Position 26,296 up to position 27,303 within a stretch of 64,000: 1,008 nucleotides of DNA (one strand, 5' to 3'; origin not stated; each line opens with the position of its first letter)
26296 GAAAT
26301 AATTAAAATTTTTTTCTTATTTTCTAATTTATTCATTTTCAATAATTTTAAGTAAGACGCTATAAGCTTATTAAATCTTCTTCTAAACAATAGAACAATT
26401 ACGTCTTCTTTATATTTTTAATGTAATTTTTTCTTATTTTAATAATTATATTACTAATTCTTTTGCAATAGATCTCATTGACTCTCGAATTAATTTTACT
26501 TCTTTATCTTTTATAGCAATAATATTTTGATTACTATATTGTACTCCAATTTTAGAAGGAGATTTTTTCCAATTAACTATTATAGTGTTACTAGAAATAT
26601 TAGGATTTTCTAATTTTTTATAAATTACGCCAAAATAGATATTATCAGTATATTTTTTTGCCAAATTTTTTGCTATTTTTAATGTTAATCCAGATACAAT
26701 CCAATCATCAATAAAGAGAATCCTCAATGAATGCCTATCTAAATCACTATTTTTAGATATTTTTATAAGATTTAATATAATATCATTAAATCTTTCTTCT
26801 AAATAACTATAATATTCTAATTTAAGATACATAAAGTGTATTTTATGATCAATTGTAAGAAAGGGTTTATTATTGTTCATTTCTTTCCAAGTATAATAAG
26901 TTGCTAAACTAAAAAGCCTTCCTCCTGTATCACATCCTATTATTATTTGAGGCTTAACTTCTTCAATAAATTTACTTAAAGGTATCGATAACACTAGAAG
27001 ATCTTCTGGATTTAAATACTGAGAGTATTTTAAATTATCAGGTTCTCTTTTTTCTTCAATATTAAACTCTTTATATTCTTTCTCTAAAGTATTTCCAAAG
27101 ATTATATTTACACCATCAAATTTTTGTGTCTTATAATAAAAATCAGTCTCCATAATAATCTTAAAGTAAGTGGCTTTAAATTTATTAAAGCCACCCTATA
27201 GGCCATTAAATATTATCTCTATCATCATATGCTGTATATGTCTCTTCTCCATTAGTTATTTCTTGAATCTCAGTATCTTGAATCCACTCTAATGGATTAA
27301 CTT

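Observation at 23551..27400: Graspetide-like cluster 2: Lys-free Thr/Tyr plus Asp/Glu core, PRTase-fold accessory protein, ATP-grasp ligase and ABC exporter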

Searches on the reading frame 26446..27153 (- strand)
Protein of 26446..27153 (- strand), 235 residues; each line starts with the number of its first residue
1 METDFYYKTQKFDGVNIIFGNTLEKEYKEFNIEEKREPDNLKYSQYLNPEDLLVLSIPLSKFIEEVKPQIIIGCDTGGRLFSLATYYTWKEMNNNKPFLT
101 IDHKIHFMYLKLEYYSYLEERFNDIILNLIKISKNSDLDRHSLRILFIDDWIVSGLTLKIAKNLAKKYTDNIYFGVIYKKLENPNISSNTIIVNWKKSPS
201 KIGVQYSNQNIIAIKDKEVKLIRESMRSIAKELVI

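Call 5: search_protein_families(library=pfam, proteins=[window:26446-27153:-], max_evalue=0.1)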
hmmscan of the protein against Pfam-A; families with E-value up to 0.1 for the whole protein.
window:26446-27153:- (235 aa): 0 families

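Call 6: search_protein_families(library=ncbifam, proteins=[window:26446-27153:-], max_evalue=0.1)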
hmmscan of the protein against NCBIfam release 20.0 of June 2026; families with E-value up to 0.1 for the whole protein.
window:26446-27153:- (235 aa): 2 families
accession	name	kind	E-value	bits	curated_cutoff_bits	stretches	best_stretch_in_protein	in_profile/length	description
TIGR01203.1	HGPRTase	equivalog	0.0093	15.7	150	1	101-169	51-113/167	hypoxanthine phosphoribosyltransferase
NF047743.1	CG0192_fam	hypoth_equivalog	0.097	12.6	120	0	66-105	39-78/113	CG0192 family protein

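Call 8: search_solved_structures(query=window:26446-27153:-, max_evalue=10, show_alignments=2)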
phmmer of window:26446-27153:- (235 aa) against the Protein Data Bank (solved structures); distinct sequences matched with E-value up to 10: 3.
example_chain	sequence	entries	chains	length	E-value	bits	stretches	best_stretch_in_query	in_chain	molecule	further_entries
4rht_A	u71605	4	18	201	0.68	12.7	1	128-172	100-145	Hypoxanthine-guanine phosphoribosyltransferase Hpt | Hypoxanthine-guanine phosphoribosyltransferase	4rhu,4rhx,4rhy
5knp_A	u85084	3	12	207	0.72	12.7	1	128-172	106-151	Hypoxanthine-guanine phosphoribosyltransferase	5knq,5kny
7mpl_A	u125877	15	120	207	1.3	11.8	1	157-231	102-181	NanoRNase C | 3'-5' exonuclease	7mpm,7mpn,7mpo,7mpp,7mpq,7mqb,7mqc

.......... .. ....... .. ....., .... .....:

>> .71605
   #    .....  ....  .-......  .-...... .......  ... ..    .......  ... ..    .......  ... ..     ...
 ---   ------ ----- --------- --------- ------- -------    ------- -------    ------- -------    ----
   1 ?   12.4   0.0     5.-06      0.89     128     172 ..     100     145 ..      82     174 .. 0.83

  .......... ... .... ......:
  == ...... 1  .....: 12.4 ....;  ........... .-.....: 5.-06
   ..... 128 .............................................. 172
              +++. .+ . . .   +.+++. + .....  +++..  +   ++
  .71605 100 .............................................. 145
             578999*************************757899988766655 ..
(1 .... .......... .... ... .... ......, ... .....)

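Call 9: find_encoding_contigs(protein=window:26446-27153:-, flank=10000, max_places=10)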
Protein window:26446-27153:- (235 aa): 9 contigs read that carry it; 5 places shown.
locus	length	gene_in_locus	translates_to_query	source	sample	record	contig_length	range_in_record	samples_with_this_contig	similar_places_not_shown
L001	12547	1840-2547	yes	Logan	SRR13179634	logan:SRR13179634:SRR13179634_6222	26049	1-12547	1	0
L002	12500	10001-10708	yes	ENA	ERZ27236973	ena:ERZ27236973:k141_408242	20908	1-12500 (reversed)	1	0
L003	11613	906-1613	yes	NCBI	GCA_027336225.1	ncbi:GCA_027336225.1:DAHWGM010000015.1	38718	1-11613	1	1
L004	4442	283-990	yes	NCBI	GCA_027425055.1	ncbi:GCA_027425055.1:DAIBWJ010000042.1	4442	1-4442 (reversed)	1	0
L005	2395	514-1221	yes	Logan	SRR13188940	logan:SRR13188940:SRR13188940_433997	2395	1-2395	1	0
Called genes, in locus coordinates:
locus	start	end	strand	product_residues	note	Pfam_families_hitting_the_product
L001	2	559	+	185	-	?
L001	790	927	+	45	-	PF00300:His_Phos_1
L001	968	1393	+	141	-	PF00300:His_Phos_1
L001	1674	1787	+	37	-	-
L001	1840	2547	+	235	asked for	-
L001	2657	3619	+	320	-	PF08443:RimK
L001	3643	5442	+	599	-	PF00005:ABC_tran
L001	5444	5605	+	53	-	-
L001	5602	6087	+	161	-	-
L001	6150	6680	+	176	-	PF00005:ABC_tran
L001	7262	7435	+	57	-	-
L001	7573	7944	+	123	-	-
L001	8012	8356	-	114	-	-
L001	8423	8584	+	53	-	-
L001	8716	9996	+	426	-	PF02624:YcaO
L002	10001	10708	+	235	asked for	-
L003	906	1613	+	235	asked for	-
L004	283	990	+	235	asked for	-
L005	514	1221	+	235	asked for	-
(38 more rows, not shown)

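Call 10: find_homologous_proteins(query=window:26446-27153:-, max_evalue=0.01)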
Query window:26446-27153:- (235 aa): 2 proteins with E <= 0.01 among 258 candidates.
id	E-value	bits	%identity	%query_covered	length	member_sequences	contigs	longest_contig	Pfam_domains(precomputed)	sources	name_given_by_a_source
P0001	3.4e-149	513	100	100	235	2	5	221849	-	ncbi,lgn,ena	-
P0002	1.2e-110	387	76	100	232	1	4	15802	-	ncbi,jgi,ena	jgi:hypoxanthine phosphoribosyltransferase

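Call 11: find_encoding_contigs(protein=P0002, flank=10000, max_places=10)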
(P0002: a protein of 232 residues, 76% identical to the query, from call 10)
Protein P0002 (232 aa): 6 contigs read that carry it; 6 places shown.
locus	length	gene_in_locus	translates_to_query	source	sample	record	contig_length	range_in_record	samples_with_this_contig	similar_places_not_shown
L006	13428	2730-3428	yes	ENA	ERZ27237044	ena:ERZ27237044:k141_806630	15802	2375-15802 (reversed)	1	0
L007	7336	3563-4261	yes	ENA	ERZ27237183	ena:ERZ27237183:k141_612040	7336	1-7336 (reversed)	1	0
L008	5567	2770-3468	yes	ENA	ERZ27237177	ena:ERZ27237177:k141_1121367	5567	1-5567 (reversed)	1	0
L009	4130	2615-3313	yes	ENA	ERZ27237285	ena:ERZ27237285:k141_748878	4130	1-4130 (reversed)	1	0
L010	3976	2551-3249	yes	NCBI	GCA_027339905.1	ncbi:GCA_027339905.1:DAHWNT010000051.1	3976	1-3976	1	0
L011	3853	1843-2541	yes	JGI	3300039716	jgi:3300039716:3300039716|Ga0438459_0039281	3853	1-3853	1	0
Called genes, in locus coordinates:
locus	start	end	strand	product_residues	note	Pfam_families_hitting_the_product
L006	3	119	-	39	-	?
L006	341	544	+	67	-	-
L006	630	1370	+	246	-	-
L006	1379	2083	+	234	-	-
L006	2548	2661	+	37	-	-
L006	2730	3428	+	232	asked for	-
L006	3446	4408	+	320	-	PF08443:RimK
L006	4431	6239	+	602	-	PF00005:ABC_tran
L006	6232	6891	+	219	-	-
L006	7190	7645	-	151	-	PF00293:NUDIX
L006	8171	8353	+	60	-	-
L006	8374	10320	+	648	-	PF02897:Peptidase_S9_N, PF00326:Peptidase_S9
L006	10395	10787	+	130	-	-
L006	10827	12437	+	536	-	PF00005:ABC_tran, PF02463:SMC_N, PF03193:RsgA_GTPase (faint), PF05673:DUF815 (faint), PF13555:AAA_29 (faint), PF00004:AAA (faint), PF08477:Roc (faint), PF00005:ABC_tran, +2 more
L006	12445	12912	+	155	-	PF00293:NUDIX, PF14815:NUDIX_4 (weak)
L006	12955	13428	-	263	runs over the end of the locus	-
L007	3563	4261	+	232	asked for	-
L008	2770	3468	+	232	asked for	-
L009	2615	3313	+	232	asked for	-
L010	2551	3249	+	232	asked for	-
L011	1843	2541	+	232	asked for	-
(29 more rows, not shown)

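Call 32: predict_structure(alignment_id=A1)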
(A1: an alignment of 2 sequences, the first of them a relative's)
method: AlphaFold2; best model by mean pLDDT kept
length: 235 residues; sequences in the alignment: 2
mean_pLDDT: 41.1   pTM: 0.46
mean pLDDT of the five models: 41.1, 39.1, 34.7, 34.6, 33.1
residues with pLDDT >= 90: 0; 70-90: 1; 50-70: 71; < 50: 163
segments of 3 or more residues with pLDDT < 50: 1-57, 75-115, 151-155, 178-184, 186-235
pLDDT, mean of each block of 10 residues (from residue 1): 30 29 27 29 31 42 58 45 37 35 34 48 58 53 63 50 65 53 44 37 26 28 32 25
secondary structure, 60 per line:
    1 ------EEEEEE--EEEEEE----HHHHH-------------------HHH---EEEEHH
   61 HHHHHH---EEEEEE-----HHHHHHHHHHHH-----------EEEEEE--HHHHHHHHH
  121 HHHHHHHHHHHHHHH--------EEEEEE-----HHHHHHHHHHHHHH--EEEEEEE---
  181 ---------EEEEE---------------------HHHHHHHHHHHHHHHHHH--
elements in order: E7-12 E15-20 H25-29 E55-58 H59-66 E70-75 H81-92 E104-109 H112-135 E144-149 H155-168 E171-177 E190-194 H216-233
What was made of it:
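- Tried and rejected: AF2 with the two-sequence alignment: unusable (pLDDT 41, call 32).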

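Call 35: search_protein_representatives(alignment_id=A1)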
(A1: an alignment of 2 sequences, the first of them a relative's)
Query: 2 sequences, 235 profile positions. Proteins with E-value up to 0.001 (for the whole library): 139; up to 1e-10: 52; up to 1e-30: 4. The best 139 are listed.
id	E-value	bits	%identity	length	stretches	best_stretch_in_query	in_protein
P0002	3.6e-146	501.2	-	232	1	1-235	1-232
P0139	1.4e-31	126.1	-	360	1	32-208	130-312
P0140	4.4e-31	124.5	-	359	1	46-231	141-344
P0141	5.0e-31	124.3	-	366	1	45-208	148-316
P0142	4.3e-30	121.2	-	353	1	47-207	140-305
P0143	8.2e-30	120.3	-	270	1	47-208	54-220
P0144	1.2e-29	119.7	-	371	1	48-207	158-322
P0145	4.2e-29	118.0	-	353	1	47-208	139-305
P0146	1.2e-28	116.5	-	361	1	46-207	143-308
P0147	2.3e-28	115.6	-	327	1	16-207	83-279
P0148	3.4e-28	115.0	-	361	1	44-208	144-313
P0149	5.8e-28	114.3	-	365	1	48-207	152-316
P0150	1.2e-27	113.2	-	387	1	47-207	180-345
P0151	1.3e-26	109.8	-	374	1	45-208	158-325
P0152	6.2e-26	107.6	-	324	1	50-179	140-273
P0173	1.5e-16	76.9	-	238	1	28-210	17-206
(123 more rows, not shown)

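Call 37: search_protein_families(library=pfam, alignment_id=A3, max_evalue=0.01)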
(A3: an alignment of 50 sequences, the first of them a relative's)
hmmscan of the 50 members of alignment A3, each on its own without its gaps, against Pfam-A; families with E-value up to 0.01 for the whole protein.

A. member 1, P0001 (235 aa): 0 families

B. families by the number of members that match (of 50 scanned): 1 family
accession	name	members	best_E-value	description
PF00156.33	Pribosyltran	30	6.1e-10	Phosphoribosyl transferase domain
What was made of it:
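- On Type I phosphoribosyltransferase superfamily (Pfam PF00156): However, 30 of 50 members of its HMMER-defined family hit PF00156, best 6.1e-10 (call 37).
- A profile search found 139 relatives, and 30 of the 50 scanned hit Pfam PF00156 (calls 35, 37).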

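Call 38: find_related_loci(query=A3, collection=genome_contigs, flank=8000)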
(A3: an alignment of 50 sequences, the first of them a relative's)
Query A3 (235 aa) in genome_contigs; peptide patterns used: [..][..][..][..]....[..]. (x = any residue, [..] = any of these).
25 stretches matched a pattern; 4 encode a relative of the query (tblastn E <= 1e-3); 4 distinct loci.
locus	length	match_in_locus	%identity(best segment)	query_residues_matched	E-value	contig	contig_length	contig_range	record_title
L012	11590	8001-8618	33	47-234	4e-38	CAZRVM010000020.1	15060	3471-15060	MAG TPA_asm: uncultured Candidatus Saccharibacteria bacterium isolate SRP135725_co1_554 genome assembly, contig: NODE_52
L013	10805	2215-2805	31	21-206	1e-34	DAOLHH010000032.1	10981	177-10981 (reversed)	MAG TPA_asm: Candidatus Saccharibacteria bacterium isolate AMR_MDS_0253 NODE_324_length_10981_cov_6.096833, whole genome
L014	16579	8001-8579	28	51-234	1e-24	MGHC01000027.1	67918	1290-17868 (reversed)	MAG: Candidatus Woesebacteria bacterium RIFCSPLOWO2_01_FULL_39_10 rifcsplowo2_01_scaffold_5458, whole genome shotgun seq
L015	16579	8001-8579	30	51-233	1e-20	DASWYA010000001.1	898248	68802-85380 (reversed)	MAG TPA_asm: Candidatus Saccharimonadales bacterium isolate SMAG_U3699 k141_583944, whole genome shotgun sequence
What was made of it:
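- It is a cluster-embedded, divergent paralog of a family that is widespread in related bacteria (calls 35, 38).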

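Call 42: search_solved_structures(query=A3, max_evalue=1, show_alignments=2)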
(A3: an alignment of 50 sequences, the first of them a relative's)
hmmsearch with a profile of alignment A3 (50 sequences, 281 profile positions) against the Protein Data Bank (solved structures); distinct sequences matched with E-value up to 1: 38.
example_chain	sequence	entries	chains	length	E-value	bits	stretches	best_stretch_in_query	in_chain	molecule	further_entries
1vdm_A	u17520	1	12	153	0.0011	21.9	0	171-201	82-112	purine phosphoribosyltransferase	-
7q2x_C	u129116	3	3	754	0.018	17.9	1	119-170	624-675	Condensin complex subunit 2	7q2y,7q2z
6yvu_C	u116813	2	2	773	0.019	17.8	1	119-170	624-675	Condensin complex subunit 2,Condensin complex subunit 2,Brn1 | Condensin complex subunit 2,Brn1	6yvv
7qen_C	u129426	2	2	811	0.02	17.7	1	119-170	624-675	Condensin complex subunit 2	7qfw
6yvd_B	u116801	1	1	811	0.02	17.7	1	119-170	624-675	Condensin complex subunit 2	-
4p81_A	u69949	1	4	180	0.073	15.8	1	169-214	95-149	Ancestral PyrR protein (Orange)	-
9vlf_B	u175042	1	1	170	0.14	14.9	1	172-201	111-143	Adenine phosphoribosyltransferase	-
8zvb_A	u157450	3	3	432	0.16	14.8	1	168-203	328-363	ShosT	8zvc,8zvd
9w2p_B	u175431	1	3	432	0.16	14.8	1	168-203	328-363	ShosT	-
9w2q_B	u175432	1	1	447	0.16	14.7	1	168-203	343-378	ShosT_PRPP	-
4p80_A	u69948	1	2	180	0.19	14.5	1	169-217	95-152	Ancestral PyrR protein (Green)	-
1u9y_A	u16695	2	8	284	0.26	14.1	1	169-202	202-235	Ribose-phosphate pyrophosphokinase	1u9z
5yw2_A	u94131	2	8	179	0.28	14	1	174-203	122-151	Adenine phosphoribosyltransferase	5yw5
6czf_A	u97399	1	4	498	0.29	13.9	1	165-202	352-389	Amidophosphoribosyltransferase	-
1ecb_A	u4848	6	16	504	0.29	13.9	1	165-202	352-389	GLUTAMINE PHOSPHORIBOSYLPYROPHOSPHATE AMIDOTRANSFERASE | Amidophosphoribosyltransferase, PurF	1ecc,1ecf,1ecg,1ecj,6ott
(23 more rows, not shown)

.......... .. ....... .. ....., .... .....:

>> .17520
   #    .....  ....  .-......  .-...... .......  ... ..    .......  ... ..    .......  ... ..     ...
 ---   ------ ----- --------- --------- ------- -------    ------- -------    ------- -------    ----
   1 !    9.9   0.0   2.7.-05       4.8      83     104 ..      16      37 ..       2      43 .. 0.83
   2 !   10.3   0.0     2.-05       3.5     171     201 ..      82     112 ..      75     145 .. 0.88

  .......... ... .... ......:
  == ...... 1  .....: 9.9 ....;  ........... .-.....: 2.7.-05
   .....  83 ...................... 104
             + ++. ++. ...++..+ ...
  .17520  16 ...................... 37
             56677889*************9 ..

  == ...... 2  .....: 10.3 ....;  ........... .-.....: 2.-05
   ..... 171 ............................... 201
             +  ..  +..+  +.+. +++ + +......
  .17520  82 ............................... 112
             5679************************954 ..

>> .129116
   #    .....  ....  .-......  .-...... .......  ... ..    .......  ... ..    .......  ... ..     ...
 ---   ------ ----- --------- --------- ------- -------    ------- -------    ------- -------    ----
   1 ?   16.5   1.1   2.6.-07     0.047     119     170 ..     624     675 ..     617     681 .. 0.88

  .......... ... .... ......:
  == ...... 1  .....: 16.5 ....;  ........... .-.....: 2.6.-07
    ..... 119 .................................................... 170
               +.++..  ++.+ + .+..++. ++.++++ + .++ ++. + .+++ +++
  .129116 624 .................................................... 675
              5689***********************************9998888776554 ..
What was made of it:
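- On Type I phosphoribosyltransferase superfamily (Pfam PF00156): 145-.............-157 aligns to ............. of Hpt (call 8) and to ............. of 1vdm (call 42).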

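Call 43: search_protein_families(library=ncbifam, alignment_id=A3, max_evalue=0.01)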
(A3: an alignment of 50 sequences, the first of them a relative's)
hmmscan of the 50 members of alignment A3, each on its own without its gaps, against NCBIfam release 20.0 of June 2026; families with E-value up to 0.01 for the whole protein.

A. member 1, P0001 (235 aa): 1 family
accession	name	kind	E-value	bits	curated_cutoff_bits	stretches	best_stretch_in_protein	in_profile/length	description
TIGR01203.1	HGPRTase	equivalog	0.0093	15.7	150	0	101-169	51-113/167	hypoxanthine phosphoribosyltransferase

B. families by the number of members that match (of 50 scanned): 15 families
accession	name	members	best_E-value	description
NF002636.0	PRK02304.1-5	10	0.00036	adenine phosphoribosyltransferase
NF002634.0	PRK02304.1-3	8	6.9e-05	adenine phosphoribosyltransferase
TIGR01090.1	apt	5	0.00012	adenine phosphoribosyltransferase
NF002095.0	PRK00934.1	4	0.0015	ribose-phosphate diphosphokinase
NF005592.0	PRK07322.1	4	0.0034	adenine phosphoribosyltransferase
NF002635.0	PRK02304.1-4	3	0.0009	adenine phosphoribosyltransferase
NF009211.0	PRK12560.1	3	0.001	adenine phosphoribosyltransferase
NF040646.1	HPT_Archaea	2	0.0024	hypoxanthine/guanine phosphoribosyltransferase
NF003549.0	PRK05205.1-5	1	9.2e-05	bifunctional pyr operon transcriptional regulator/uracil phosphoribosyltransferase PyrR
NF033550.5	transpos_ISL3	1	0.00031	ISL3 family transposase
NF006613.0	PRK09177.1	1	0.0065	xanthine phosphoribosyltransferase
NF008038.0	PRK10770.1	1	0.0072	peptidylprolyl isomerase SurA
TIGR01251.1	ribP_PPkin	1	0.0072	ribose-phosphate diphosphokinase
TIGR00276.1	TIGR00276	1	0.009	tRNA epoxyqueuosine(34) reductase QueG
TIGR01203.1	HGPRTase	1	0.0093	hypoxanthine phosphoribosyltransferase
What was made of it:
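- On Housekeeping salvage PRTases (Apt, Upp, Hpt, Xpt): Family members reach only E of about 1e-4 on Apt models (call 43).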

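Call 53: predict_structure(alignment_id=A3)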
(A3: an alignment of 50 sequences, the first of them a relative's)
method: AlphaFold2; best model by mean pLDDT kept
length: 235 residues; sequences in the alignment: 50
mean_pLDDT: 85.2   pTM: 0.85
mean pLDDT of the five models: 85.2, 84.7, 81.9, 80.1, 79.8
residues with pLDDT >= 90: 131; 70-90: 61; 50-70: 40; < 50: 3
segments of 3 or more residues with pLDDT < 50: none
pLDDT, mean of each block of 10 residues (from residue 1): 65 80 62 65 73 92 96 94 96 95 96 95 94 80 93 89 96 85 55 84 88 94 94 80
secondary structure, 60 per line:
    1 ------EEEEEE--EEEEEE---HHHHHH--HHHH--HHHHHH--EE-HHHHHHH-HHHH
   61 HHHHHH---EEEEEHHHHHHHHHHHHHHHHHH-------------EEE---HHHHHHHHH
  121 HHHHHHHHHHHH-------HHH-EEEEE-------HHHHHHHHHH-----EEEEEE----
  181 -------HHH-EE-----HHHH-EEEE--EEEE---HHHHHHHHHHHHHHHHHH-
elements in order: E7-12 E15-20 H24-29 H32-35 H38-43 H49-55 H57-66 E70-74 H75-92 E106-108 H112-132 E144-148 H156-165 E171-176 H199-202 E204-207 E210-213 H217-234
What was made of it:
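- On Type I phosphoribosyltransferase superfamily (Pfam PF00156): The AF2 model has pLDDT 85.2 and pTM 0.85 (call 53).
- The AF2 model has pLDDT 85 (call 53).
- Tried and rejected: It was redone with 50 family members (call 53).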
